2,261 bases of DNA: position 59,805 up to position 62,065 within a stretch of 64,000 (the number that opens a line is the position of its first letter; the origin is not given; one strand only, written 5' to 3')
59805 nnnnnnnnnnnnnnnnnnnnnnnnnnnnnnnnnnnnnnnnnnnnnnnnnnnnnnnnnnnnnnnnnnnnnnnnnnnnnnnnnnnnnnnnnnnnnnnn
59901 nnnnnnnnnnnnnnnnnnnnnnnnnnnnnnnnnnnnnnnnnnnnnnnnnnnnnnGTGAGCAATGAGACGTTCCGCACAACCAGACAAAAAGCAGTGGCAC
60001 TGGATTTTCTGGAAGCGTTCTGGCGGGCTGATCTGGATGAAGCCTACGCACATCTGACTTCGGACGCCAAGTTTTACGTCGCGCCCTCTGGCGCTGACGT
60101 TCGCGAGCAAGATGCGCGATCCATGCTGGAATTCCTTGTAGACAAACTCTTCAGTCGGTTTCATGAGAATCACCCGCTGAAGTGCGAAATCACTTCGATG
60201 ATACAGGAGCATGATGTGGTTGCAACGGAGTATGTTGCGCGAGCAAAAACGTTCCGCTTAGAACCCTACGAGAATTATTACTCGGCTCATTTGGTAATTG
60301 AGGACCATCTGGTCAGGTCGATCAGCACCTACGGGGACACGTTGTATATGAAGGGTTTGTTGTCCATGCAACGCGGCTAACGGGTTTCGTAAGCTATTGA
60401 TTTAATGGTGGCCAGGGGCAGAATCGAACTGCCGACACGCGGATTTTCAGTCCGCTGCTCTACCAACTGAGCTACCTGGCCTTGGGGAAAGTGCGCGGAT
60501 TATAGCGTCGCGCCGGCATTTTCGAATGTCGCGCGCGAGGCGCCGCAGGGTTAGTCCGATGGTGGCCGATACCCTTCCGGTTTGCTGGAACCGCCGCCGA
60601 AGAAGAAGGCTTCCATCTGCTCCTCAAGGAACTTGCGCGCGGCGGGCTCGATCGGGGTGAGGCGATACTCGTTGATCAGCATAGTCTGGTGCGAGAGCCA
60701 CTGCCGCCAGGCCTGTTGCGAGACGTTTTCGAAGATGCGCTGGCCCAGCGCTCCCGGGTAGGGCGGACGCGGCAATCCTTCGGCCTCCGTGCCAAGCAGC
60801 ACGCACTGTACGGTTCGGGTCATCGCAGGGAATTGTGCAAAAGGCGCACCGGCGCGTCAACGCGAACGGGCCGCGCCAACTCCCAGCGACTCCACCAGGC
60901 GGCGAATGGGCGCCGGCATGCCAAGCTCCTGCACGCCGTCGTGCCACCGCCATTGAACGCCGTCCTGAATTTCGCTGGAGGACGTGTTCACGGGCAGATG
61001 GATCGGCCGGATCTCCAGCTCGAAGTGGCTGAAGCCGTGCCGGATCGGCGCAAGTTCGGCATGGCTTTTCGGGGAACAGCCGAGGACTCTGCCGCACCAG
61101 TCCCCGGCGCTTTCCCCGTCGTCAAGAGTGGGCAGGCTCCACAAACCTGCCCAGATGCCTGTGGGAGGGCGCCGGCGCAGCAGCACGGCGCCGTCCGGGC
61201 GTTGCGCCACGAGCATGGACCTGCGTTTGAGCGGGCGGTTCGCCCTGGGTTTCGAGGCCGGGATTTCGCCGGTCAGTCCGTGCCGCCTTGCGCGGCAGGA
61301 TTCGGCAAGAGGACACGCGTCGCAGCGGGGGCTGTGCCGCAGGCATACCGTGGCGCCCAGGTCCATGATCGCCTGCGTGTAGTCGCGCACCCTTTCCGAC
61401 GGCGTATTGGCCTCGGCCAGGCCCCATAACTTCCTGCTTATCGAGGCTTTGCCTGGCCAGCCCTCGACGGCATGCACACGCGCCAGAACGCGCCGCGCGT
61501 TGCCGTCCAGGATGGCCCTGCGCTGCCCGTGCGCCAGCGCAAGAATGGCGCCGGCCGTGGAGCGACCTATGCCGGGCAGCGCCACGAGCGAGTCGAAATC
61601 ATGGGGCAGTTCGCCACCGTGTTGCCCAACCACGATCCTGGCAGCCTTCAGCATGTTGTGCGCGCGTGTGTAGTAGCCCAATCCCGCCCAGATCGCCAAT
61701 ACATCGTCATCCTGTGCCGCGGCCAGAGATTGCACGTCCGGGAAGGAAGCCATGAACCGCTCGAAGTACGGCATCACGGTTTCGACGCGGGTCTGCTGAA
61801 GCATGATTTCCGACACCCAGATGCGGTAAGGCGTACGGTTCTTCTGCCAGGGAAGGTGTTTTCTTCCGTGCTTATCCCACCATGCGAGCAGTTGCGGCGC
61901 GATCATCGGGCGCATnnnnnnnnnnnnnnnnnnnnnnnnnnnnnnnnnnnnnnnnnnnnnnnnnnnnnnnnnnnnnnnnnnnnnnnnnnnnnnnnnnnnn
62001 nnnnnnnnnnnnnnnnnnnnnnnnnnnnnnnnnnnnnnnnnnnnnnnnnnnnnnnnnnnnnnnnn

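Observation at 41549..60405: About 18.9 kb lower-GC block wedged against the 3' end of tRNA-Phe: an integrase-less, regulator-less catabolic island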

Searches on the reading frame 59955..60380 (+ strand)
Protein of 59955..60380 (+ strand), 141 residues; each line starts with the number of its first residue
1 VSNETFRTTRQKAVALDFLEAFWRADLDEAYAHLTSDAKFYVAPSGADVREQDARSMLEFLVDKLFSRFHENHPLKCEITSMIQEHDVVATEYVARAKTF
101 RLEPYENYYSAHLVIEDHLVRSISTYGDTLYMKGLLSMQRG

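Call 8: search_protein_families(library=pfam, proteins=[window:59955-60380:+], max_evalue=0.001)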
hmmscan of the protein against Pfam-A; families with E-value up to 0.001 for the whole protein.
window:59955-60380:+ (141 aa): 1 family
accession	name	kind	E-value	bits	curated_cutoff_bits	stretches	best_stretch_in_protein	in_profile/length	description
PF12680.13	SnoaL_2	-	1e-06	29.7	27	1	17-120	3-99/102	SnoaL-like domain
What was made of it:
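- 59955..60380 (+): SnoaL/NTF2-fold protein, 141 aa. Pfam SnoaL_2 (call 8).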

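Call 50: search_protein_families(library=ncbifam, proteins=[window:59955-60380:+], max_evalue=0.00001)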
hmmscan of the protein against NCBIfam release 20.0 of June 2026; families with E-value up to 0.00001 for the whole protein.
window:59955-60380:+ (141 aa): 0 families

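Call 87: find_homologous_proteins(query=window:59955-60380:+, max_evalue=1e-10)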
Query window:59955-60380:+ (141 aa): 2 proteins with E <= 1e-10 among 18 candidates.
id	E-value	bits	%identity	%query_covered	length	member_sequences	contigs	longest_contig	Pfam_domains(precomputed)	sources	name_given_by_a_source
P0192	1.9e-86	305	99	100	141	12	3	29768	PF12680.14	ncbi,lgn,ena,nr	ncbi:MAG: nuclear transport factor 2 family protein [Gammaproteobacteria bacterium]|nr:nuclear trans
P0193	3.5e-40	155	55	97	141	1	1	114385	PF12680.14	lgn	-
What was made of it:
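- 59955..60380 (+): Only 2 clusters among 5.8 billion protein clusters (call 87).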

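Call 88: find_encoding_contigs(protein=P0193, flank=10000, max_places=2)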
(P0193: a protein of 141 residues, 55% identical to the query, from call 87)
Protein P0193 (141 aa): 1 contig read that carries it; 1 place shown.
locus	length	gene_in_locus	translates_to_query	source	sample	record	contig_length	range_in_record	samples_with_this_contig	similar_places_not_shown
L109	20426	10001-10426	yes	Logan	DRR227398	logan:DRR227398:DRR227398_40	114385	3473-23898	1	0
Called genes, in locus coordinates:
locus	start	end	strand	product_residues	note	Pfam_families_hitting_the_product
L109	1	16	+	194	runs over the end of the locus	PF04299:FMN_bind_2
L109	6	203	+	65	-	-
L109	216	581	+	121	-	-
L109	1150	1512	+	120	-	PF09966:DUF2200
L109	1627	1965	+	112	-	-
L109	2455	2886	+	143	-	-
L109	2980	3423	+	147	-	-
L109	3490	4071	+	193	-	PF12917:YfbR-like, PF13023:HD_3, PF01966:HD (faint)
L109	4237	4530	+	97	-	-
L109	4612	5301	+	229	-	PF01177:Asp_Glu_race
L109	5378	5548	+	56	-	-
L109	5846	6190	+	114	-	PF07883:Cupin_2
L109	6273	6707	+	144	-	PF08592:Anthrone_oxy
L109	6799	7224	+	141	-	PF08570:DUF1761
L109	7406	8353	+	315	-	PF03781:FGE-sulfatase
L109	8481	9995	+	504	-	PF00501:AMP-binding, PF13193:AMP-binding_C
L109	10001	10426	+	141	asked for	PF12680:SnoaL_2 (weak)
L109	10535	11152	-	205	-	-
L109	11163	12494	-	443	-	PF00083:Sugar_tr (weak), PF07690:MFS_1, PF00083:Sugar_tr (weak), PF12832:MFS_1_like (weak), PF07690:MFS_1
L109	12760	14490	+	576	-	PF00795:CN_hydrolase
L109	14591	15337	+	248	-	-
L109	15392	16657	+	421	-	PF02771:Acyl-CoA_dh_N, PF02770:Acyl-CoA_dh_M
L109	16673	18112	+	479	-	PF00171:Aldedh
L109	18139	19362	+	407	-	PF07690:MFS_1, PF00083:Sugar_tr, PF12832:MFS_1_like, PF13347:MFS_2 (weak), PF07690:MFS_1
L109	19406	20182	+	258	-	PF17645:Amdase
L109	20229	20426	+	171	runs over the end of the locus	PF09912:DUF2141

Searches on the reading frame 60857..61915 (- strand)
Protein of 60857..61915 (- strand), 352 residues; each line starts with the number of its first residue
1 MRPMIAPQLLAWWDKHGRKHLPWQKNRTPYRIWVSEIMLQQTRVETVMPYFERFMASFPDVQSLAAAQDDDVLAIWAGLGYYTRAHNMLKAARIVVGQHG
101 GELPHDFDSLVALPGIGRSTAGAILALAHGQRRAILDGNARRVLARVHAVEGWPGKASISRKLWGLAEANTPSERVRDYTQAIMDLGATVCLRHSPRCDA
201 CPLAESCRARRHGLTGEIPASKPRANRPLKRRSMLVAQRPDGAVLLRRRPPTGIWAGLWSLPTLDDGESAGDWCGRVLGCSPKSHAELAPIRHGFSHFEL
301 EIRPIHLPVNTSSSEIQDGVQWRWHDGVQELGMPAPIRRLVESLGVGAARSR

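Call 8: search_protein_families(library=pfam, proteins=[window:60857-61915:-], max_evalue=0.001)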
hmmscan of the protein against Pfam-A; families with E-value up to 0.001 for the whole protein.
window:60857-61915:- (352 aa): 3 families
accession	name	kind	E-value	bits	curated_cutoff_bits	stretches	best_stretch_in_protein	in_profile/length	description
PF14815.12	NUDIX_4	-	1.4e-21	76.8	35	1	234-342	2-112/113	NUDIX domain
PF00730.31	HhH-GPD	-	4.9e-21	75.5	26.2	1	34-167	1-106/108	HhH-GPD superfamily base excision DNA repair protein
PF00633.29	HHH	-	1.9e-07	31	24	1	99-126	2-29/30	Helix-hairpin-helix motif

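Call 13: find_related_loci(query=window:60857-61915:-, collection=genome_contigs, flank=10000)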
Query window:60857-61915:- (352 aa) in genome_contigs; peptide patterns used: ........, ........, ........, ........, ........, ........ (x = any residue, [..] = any of these).
600 stretches matched a pattern (row limit reached: there are more); 592 encode a relative of the query (tblastn E <= 1e-3); the best 80 are kept; 80 distinct loci.
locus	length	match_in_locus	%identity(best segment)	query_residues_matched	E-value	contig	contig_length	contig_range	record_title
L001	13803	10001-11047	89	4-352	0e+0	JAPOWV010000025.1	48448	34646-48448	MAG: Gammaproteobacteria bacterium isolate COS2_bin_9 NODE_331_length_48448_cov_12.7351, whole genome shotgun sequence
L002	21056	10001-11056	87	1-352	0e+0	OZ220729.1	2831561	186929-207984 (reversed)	MAG: Gammaproteobacteria bacterium isolate 3a360650-b487-4473-8a34-f610b0208760 genome assembly, chromosome: 1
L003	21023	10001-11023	72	1-341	3e-168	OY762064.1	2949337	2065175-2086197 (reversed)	MAG: Gammaproteobacteria bacterium isolate 5875f011-1e0e-4071-bb50-440bf5799690 genome assembly, chromosome: 1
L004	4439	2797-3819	53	5-344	1e-128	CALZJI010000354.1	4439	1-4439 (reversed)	MAG: uncultured Chromatiaceae bacterium isolate FCS_M_Gamma_042 genome assembly, contig: k121_635249, whole genome shotg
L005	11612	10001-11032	56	1-344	9e-122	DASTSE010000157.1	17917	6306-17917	MAG TPA_asm: Dokdonella sp. isolate SMAG_U2272 k141_968321, whole genome shotgun sequence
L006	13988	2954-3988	57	5-347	5e-121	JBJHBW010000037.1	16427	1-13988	MAG: Gammaproteobacteria bacterium isolate SF2967_J5348.metabat2_refined.073_sub NODE_3334_length_16427_cov_15.359816, w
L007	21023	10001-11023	57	5-344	2e-124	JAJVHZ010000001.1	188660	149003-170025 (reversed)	MAG: Gammaproteobacteria bacterium isolate Bin_33 c_000000000360, whole genome shotgun sequence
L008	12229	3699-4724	55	5-344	2e-120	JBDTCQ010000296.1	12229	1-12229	MAG: Dokdonella sp. isolate cluster2_bin.16 k127_3675585, whole genome shotgun sequence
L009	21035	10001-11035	68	1-345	1e-157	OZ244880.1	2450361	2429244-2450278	MAG: Candidatus Foliamicus sp. isolate 8c9a6700-f045-4f67-973d-99a5b8b15ec5 genome assembly, chromosome: 1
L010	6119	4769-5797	55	5-344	1e-119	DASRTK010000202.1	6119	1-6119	MAG TPA_asm: Rudaea sp. isolate SMAG_U6995 k141_79435, whole genome shotgun sequence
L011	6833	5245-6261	56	4-342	2e-119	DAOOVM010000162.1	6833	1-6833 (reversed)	MAG TPA_asm: Rhodanobacteraceae bacterium isolate AMR_MDS_2441 NODE_6564_length_6833_cov_5.285925, whole genome shotgun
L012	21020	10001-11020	50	5-344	3e-119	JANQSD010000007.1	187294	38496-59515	MAG: Arenicellales bacterium isolate IP29b_bin.88 k99_1758264, whole genome shotgun sequence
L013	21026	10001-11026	53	5-344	4e-119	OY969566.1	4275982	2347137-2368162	MAG: uncultured Gammaproteobacteria bacterium isolate MFD09964.bin.1.5 genome assembly, chromosome: 1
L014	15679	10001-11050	56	3-351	4e-119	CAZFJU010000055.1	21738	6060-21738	MAG TPA_asm: uncultured Gammaproteobacteria bacterium isolate SRP220891_co3_69 genome assembly, contig: NODE_2948_length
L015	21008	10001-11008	52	9-344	7e-119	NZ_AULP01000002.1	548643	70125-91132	Neomelitea salexigens DSM 19753 H573DRAFT_scaffold00002.2_C, whole genome shotgun sequence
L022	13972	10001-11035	55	1-341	4e-117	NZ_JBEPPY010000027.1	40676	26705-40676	Marinobacter sp. MBR-99 Ga0505397_27, whole genome shotgun sequence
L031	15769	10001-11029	51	5-344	2e-115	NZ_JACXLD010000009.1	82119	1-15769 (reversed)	Spongiibacter pelagi strain KMU-158 contig9, whole genome shotgun sequence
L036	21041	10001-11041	54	1-343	7e-115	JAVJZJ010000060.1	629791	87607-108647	MAG: Marinobacter sp. isolate G3-WIS-02 k141_2060, whole genome shotgun sequence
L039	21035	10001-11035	53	1-341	1e-114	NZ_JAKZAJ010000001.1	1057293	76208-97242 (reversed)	Marinobacter koreensis strain DSM 17924 contig1, whole genome shotgun sequence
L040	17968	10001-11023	50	5-344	7e-115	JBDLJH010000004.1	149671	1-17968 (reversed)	MAG: Pseudomonadota bacterium isolate MAG083 MAG083_4, whole genome shotgun sequence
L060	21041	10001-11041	51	2-344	8e-114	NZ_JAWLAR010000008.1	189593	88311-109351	MAG: Dokdonella sp. isolate ABC1.9 ABC1.9.fa-8, whole genome shotgun sequence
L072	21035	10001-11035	53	1-341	5e-113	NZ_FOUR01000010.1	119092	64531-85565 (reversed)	Marinobacter pelagius strain CGMCC 1.6775, whole genome shotgun sequence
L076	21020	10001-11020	52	5-344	3e-113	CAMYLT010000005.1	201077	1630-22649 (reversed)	MAG: uncultured Porticoccus sp. isolate Biocath_Gamma_027 genome assembly, contig: k127_22056, whole genome shotgun sequ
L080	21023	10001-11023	53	5-341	2e-112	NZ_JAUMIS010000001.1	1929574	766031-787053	Marinobacter suaedae strain chi1 contig1, whole genome shotgun sequence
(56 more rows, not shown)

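Call 32: search_protein_families(library=pfam, proteins=[L002:11665-12609:+, L002:13169-14224:+, L002:15149-18319:-, L002:18605-21019:-, L003:11535-12740:-, L009:12187-13464:-], max_evalue=0.001)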
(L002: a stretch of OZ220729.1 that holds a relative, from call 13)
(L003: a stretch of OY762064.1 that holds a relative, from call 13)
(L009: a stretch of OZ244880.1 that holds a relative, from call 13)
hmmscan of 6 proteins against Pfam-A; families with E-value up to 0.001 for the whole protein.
L002:11665-12609:+ (314 aa): 2 families
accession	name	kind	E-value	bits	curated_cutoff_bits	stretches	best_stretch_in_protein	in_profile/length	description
PF02481.21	DNA_processg_A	-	1.7e-43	148.7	29.6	1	86-278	4-197/212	DNA recombination-mediator protein A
PF18306.6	LDcluster4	-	3e-05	24.1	26.3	0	127-187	3-64/151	SLOG cluster4 family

L002:13169-14224:+ (351 aa): 0 families

L002:15149-18319:- (1056 aa): 3 families
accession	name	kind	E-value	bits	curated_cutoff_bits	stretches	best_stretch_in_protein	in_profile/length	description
PF02384.22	N6_Mtase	-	1.6e-14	54.4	20.4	2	469-578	108-218/311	N-6 DNA Methylase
PF07669.17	Eco57I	-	1e-13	52.2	25.3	1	408-574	2-166/171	Eco57I restriction-modification methylase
PF20473.4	MmeI_Mtase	-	1e-05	25.3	27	1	356-501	16-151/259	MmeI, DNA-methyltransferase domain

L002:18605-21019:- (804 aa): 4 families
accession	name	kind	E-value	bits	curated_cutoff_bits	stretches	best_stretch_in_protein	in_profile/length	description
PF07669.17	Eco57I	-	2.4e-17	64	25.3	1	188-405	2-171/171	Eco57I restriction-modification methylase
PF02384.22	N6_Mtase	-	3.4e-16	59.9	20.4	1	94-209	2-100/311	N-6 DNA Methylase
PF20473.4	MmeI_Mtase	-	7.4e-10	38.9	27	1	144-331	19-179/259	MmeI, DNA-methyltransferase domain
PF12950.13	TaqI_C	-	2.5e-05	24.9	26.5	1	557-641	18-99/118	TaqI-like C-terminal specificity domain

L003:11535-12740:- (401 aa): 2 families
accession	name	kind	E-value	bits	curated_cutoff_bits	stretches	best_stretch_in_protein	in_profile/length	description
PF00355.32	Rieske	-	3.4e-22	78.6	20.3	1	19-98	2-81/88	Rieske [2Fe-2S] domain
PF19112.6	VanA_C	-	7e-10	39.8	23.5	1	170-315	13-161/193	Vanillate O-demethylase oxygenase C-terminal domain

L009:12187-13464:- (425 aa): 2 families
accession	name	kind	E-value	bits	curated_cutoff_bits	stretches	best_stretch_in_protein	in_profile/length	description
PF13635.12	DUF4143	-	7.5e-41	140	28.1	1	215-374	2-160/160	Domain of unknown function (DUF4143)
PF13173.12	AAA_14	-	5.5e-24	85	27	1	36-152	2-128/129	AAA domain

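Call 36: list_cluster_members(proteins=[P0001, P0002, P0004, P0008, P0015, window:60857-61915:-])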
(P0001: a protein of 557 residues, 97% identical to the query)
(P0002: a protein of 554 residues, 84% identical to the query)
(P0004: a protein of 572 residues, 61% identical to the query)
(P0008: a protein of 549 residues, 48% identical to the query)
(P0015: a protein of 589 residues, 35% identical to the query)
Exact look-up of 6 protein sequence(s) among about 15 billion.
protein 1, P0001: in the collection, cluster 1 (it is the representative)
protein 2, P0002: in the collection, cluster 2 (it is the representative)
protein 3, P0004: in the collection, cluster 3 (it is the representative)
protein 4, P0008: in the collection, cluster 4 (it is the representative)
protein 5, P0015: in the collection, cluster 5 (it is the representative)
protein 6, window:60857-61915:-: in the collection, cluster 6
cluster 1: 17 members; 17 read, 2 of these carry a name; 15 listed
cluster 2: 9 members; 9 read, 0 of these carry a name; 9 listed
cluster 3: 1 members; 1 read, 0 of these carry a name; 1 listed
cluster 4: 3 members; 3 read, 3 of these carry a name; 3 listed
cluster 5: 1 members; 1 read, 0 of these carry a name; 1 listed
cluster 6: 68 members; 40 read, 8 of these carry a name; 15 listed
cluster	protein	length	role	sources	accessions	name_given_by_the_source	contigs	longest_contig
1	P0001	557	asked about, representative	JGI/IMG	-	-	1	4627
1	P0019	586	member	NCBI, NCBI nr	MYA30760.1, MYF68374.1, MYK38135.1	MAG: alpha/beta hydrolase [Gammaproteobacteria bacterium] | alpha/beta hydrolase [Gammaproteobacteria bacterium]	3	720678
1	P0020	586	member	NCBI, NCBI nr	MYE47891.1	MAG: alpha/beta hydrolase [Gammaproteobacteria bacterium] | alpha/beta hydrolase [Gammaproteobacteria bacterium]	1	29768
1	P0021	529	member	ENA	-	-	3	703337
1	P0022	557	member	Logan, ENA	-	-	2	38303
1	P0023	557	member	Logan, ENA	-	-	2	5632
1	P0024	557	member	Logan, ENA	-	-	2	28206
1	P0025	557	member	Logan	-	-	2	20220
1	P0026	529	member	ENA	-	-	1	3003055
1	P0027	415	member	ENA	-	-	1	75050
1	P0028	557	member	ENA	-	-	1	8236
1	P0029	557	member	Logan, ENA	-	-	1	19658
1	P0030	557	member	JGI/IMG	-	-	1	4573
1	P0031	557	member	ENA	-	-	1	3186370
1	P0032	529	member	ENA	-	-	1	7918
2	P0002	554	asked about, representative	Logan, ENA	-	-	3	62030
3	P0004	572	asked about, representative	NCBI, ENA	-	-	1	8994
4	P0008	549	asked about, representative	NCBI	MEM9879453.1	MAG: alpha/beta fold hydrolase [Pseudomonadota bacterium]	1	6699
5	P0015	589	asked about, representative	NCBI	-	-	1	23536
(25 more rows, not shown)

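Call 43: search_protein_families(library=pfam, proteins=[L022:11857-12876:+, L036:11702-12598:-, L039:11825-12802:+, L072:11934-12773:-, L080:11711-13213:-, L076:11479-12513:-, L040:11632-12714:-, L031:11501-12535:-, L060:13260-14198:+, L007:11913-13007:+], max_evalue=0.001)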
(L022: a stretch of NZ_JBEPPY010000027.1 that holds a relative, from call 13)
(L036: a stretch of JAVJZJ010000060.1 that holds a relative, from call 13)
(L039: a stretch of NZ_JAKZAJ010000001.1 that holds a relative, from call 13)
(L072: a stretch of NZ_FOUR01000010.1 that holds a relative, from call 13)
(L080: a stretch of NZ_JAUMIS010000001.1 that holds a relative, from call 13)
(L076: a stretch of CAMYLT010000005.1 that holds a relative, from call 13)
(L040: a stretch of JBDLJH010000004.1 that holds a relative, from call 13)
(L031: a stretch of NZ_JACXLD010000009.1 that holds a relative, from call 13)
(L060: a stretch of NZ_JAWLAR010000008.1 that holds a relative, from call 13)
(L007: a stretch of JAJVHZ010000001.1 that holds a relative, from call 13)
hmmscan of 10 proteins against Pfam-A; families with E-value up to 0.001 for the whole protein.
L022:11857-12876:+ (339 aa): 1 family
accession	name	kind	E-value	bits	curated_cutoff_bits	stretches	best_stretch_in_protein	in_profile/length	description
PF00589.27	Phage_integrase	-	9.4e-25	87.8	27.1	1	197-330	25-169/172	Phage integrase family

L036:11702-12598:- (298 aa): 1 family
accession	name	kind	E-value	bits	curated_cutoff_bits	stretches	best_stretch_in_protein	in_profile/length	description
PF10118.14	Metal_hydrol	-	2e-80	270.5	33.2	1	28-277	2-247/247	Predicted metal-dependent hydrolase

L039:11825-12802:+ (325 aa): 5 families
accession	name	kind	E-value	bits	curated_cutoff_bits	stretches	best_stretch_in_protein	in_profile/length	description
PF00004.35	AAA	-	3.1e-31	109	21.2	1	126-251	1-130/131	ATPase family associated with various cellular activities (AAA)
PF20720.3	nSTAND3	-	6e-06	26.5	27.2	1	123-231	17-112/155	Novel STAND NTPase 3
PF13401.12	AAA_22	-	0.00053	20.7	27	0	126-148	8-33/130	AAA domain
PF07728.20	AAA_5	-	0.0009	19.7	22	0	126-158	2-35/139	AAA domain (dynein-related subfamily)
PF13671.12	AAA_33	-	0.001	19.9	27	0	126-186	2-47/143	AAA domain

L072:11934-12773:- (279 aa): 0 families

L080:11711-13213:- (500 aa): 1 family
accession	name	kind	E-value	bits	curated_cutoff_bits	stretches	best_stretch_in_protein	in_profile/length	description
PF04932.20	Wzy_C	-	1.3e-09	38.5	31.7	1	220-354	7-143/149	O-Antigen ligase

L076:11479-12513:- (344 aa): 1 family
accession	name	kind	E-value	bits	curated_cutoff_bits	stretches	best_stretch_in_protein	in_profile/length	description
PF00589.27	Phage_integrase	-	1.3e-26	93.9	27.1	1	158-314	2-170/172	Phage integrase family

L040:11632-12714:- (360 aa): 1 family
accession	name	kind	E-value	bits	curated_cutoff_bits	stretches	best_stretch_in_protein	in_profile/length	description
PF00589.27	Phage_integrase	-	3.4e-14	53.4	27.1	1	186-329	22-168/172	Phage integrase family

L031:11501-12535:- (344 aa): 2 families
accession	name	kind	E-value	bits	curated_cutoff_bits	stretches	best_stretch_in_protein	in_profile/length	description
PF00589.27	Phage_integrase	-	4.9e-30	105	27.1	1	158-314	2-170/172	Phage integrase family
PF22022.2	Phage_int_M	-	0.00069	20.2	27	0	64-135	6-81/96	Phage integrase central domain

L060:13260-14198:+ (312 aa): 1 family
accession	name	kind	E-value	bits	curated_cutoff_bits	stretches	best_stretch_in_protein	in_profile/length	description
PF13328.12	HD_4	-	1.8e-22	80.2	27.2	1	114-258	1-143/156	HD domain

L007:11913-13007:+ (364 aa): 2 families
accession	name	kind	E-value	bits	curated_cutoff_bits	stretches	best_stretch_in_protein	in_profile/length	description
PF00535.33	Glycos_transf_2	-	9.5e-25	87.9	23.3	1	5-168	1-165/168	Glycosyl transferase family 2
PF04138.20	GtrA_DPMS_TM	-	5e-17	62.6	26.1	1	240-356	2-117/117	GtrA/DPMS, transmembrane domain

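Call 80: search_protein_families(library=pfam, proteins=[L094:19636-20487:-, L093:19499-20512:+, L093:20514-21029:+, L093:1-453:+], max_evalue=0.01)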
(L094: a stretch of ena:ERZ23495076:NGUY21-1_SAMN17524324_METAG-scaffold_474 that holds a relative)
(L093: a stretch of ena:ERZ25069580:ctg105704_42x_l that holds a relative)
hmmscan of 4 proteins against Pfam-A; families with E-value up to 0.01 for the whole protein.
L094:19636-20487:- (283 aa): 1 family
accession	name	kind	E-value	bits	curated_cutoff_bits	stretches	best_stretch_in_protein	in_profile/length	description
PF08894.16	DUF1838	-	1.3e-22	81.2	25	2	189-276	132-220/232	Protein of unknown function (DUF1838)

L093:19499-20512:+ (337 aa): 1 family
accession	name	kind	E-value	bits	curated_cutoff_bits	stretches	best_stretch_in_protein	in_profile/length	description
PF06206.17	CpeT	-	2.9e-20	73.3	21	1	31-217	2-180/181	CpeT/CpcT family (DUF1001)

L093:20514-21029:+ (171 aa): 1 family
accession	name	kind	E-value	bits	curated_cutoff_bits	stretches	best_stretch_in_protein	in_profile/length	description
PF00034.26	Cytochrom_C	-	1.3e-05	26.8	21.3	1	74-168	3-88/90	Cytochrome c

L093:1-453:+ (150 aa): 0 families
